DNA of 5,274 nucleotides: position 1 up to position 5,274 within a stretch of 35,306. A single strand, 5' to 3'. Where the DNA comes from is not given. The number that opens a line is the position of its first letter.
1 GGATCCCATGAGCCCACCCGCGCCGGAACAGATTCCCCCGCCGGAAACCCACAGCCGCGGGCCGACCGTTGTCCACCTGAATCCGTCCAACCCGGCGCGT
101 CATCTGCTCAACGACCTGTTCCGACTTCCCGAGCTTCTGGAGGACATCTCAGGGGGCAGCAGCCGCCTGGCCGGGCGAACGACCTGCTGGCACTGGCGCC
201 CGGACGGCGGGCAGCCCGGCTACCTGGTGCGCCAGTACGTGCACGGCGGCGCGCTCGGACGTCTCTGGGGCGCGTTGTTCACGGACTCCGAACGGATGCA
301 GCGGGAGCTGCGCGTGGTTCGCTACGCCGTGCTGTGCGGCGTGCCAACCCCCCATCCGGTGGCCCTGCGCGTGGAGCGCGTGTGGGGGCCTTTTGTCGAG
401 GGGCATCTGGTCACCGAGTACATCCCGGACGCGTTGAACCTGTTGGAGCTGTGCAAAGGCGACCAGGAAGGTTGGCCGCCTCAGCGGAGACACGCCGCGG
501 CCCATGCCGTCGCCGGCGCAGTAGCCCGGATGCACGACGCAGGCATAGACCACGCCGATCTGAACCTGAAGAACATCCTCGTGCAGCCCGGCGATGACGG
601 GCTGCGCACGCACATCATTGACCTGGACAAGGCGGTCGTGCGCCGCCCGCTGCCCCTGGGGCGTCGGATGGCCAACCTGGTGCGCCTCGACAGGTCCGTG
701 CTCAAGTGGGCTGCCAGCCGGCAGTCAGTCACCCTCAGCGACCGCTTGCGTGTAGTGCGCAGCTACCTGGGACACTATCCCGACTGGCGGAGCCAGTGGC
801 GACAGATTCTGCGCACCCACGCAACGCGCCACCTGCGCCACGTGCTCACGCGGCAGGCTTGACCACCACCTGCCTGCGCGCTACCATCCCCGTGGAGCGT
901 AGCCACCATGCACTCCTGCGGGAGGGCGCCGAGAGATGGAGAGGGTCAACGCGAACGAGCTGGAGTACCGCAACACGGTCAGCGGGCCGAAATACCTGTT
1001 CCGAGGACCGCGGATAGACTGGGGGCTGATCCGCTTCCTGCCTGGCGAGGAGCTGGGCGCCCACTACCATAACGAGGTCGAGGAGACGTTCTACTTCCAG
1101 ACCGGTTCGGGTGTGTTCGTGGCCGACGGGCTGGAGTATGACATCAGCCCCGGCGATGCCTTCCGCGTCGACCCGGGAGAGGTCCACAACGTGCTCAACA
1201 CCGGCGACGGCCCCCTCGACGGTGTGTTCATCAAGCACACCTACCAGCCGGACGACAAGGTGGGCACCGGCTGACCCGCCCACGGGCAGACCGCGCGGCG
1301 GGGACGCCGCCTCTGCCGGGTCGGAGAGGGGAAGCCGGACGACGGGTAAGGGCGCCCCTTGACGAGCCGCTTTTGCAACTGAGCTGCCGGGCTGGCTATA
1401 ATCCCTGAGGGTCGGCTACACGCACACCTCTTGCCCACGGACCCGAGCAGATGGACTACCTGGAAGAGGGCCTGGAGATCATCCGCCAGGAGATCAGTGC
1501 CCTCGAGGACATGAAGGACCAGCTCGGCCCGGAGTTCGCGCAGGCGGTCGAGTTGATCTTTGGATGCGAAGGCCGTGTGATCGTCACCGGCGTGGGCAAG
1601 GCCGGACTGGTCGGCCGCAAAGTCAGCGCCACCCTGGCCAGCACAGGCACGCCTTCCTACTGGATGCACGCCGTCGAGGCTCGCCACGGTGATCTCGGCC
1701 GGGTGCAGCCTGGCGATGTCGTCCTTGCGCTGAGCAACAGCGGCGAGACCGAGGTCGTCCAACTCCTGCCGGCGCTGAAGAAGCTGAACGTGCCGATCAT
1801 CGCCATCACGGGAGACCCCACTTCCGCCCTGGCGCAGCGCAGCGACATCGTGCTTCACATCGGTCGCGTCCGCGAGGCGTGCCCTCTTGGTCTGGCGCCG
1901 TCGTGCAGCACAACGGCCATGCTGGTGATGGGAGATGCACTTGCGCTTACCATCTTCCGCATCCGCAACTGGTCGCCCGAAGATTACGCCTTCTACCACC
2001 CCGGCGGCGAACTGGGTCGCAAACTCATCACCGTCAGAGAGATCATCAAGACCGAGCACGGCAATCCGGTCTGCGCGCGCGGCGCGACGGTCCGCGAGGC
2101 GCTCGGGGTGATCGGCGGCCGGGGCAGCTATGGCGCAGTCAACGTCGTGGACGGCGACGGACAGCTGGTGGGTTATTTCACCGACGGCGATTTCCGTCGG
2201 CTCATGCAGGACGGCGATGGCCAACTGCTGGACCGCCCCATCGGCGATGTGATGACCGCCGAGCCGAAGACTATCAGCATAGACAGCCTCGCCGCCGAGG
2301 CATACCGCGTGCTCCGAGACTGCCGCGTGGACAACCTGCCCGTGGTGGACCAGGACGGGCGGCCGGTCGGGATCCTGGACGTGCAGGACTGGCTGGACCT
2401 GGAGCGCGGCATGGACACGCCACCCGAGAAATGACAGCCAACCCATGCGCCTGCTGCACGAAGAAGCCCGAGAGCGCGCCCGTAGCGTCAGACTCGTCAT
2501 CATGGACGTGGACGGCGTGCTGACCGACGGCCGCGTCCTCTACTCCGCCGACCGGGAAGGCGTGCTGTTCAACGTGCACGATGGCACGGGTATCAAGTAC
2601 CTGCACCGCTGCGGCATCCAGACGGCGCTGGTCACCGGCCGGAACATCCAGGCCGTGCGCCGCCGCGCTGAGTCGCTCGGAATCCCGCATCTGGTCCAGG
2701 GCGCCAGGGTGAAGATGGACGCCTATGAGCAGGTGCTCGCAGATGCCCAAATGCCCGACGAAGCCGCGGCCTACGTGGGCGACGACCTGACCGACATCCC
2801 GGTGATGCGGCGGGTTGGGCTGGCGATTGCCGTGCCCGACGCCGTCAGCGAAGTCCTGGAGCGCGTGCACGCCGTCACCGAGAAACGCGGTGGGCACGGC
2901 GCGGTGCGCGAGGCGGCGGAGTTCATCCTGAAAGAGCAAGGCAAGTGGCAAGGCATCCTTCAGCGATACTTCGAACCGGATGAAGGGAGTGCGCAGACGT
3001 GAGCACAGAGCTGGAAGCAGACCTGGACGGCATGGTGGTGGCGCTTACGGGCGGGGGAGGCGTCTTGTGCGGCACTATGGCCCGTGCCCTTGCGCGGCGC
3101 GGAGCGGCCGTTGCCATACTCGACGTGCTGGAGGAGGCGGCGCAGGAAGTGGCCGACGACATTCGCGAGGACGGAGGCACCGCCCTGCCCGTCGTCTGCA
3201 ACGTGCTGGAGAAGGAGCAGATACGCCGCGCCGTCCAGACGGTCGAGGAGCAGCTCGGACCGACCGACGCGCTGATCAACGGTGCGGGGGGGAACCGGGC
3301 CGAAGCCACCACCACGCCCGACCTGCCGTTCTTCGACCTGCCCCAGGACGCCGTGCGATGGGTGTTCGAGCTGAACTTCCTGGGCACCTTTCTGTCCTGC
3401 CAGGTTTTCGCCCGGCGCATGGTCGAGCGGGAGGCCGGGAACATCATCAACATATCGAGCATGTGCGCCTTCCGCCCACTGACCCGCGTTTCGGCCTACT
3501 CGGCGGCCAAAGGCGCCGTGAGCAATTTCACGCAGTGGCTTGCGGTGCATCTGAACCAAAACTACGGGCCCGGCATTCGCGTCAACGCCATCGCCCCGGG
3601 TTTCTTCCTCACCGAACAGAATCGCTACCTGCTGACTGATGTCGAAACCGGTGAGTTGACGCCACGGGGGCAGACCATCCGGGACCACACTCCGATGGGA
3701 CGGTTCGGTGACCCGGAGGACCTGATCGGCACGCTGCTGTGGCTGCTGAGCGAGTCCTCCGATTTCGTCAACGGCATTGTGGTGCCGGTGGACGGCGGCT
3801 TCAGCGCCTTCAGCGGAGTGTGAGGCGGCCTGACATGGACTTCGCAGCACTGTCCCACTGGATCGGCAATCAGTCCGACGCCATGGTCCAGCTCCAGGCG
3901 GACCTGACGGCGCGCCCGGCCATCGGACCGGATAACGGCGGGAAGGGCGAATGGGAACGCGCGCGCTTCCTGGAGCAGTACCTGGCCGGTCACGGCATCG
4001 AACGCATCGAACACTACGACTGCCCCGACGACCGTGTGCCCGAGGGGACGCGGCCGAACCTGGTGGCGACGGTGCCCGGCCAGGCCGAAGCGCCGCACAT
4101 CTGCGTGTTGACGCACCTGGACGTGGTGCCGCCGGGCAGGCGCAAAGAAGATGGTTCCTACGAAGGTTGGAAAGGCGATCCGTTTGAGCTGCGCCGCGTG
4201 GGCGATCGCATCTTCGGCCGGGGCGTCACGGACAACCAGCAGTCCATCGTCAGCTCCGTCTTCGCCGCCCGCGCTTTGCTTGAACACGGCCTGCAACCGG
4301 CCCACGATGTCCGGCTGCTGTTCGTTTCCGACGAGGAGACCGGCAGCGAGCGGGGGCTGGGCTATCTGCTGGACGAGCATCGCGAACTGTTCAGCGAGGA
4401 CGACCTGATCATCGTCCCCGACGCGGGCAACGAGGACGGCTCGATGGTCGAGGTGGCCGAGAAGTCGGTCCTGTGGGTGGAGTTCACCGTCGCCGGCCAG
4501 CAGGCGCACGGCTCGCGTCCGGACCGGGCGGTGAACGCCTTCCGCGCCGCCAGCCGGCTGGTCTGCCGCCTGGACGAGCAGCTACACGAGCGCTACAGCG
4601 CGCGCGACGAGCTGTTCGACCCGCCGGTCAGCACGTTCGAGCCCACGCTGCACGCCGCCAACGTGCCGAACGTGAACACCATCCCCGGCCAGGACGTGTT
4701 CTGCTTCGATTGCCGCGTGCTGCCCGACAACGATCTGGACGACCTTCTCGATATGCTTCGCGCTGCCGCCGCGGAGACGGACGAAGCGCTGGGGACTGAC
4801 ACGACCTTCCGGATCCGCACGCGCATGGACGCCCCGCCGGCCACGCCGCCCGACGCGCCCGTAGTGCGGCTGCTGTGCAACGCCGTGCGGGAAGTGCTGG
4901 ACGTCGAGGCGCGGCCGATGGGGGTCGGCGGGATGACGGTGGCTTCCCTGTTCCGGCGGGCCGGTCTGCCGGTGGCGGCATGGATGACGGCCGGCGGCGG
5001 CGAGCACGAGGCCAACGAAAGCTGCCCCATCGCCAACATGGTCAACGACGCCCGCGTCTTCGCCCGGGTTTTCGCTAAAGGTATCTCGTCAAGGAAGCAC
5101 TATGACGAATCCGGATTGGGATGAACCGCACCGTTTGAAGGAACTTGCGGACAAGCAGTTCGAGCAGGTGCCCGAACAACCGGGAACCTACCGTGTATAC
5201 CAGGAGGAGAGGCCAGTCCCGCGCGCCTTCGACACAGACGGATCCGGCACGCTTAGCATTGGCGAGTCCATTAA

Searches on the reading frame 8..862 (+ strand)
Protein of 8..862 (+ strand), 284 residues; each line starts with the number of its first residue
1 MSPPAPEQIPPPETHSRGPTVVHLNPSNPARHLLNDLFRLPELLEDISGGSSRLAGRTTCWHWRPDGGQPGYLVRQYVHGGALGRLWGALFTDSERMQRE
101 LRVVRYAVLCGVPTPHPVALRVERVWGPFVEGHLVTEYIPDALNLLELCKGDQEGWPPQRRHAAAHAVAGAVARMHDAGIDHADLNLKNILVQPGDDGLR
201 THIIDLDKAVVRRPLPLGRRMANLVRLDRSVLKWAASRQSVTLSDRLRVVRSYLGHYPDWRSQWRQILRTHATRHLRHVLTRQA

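Call 96: search_protein_families(library=pfam, proteins=[window:8-862:+], max_evalue=0.00001)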
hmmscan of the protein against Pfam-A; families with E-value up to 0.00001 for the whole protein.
window:8-862:+ (284 aa): 1 family
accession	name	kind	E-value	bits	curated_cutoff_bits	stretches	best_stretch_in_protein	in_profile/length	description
PF06293.20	Kdo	-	2e-26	93.2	21.3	1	93-253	54-207/207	Lipopolysaccharide kinase (Kdo/WaaP) family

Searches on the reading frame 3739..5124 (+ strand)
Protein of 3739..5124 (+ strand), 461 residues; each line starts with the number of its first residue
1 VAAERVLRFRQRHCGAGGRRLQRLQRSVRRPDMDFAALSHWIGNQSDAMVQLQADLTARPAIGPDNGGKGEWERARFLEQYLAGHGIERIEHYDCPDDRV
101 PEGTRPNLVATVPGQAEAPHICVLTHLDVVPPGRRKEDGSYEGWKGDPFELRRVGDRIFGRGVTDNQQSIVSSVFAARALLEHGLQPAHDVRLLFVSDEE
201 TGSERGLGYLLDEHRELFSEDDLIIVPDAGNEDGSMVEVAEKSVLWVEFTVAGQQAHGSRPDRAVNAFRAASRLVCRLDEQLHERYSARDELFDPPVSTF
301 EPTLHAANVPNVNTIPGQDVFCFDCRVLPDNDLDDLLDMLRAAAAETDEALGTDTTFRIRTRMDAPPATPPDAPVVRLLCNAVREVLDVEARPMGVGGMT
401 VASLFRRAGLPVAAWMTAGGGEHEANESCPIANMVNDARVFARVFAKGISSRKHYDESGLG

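Call 96: search_protein_families(library=pfam, proteins=[window:3739-5124:+], max_evalue=0.00001)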
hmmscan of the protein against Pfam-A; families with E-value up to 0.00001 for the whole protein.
window:3739-5124:+ (461 aa): 3 families
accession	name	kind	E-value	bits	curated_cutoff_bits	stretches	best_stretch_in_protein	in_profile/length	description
PF01546.33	Peptidase_M20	-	6.9e-28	98.4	24.6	1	124-445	3-204/206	Peptidase family M20/M25/M40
PF07687.19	M20_dimer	-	9.5e-19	67.8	21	1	240-347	2-102/107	Peptidase dimerisation domain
PF04389.22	Peptidase_M28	-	2e-06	28.1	21.3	1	107-202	1-69/193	Peptidase family M28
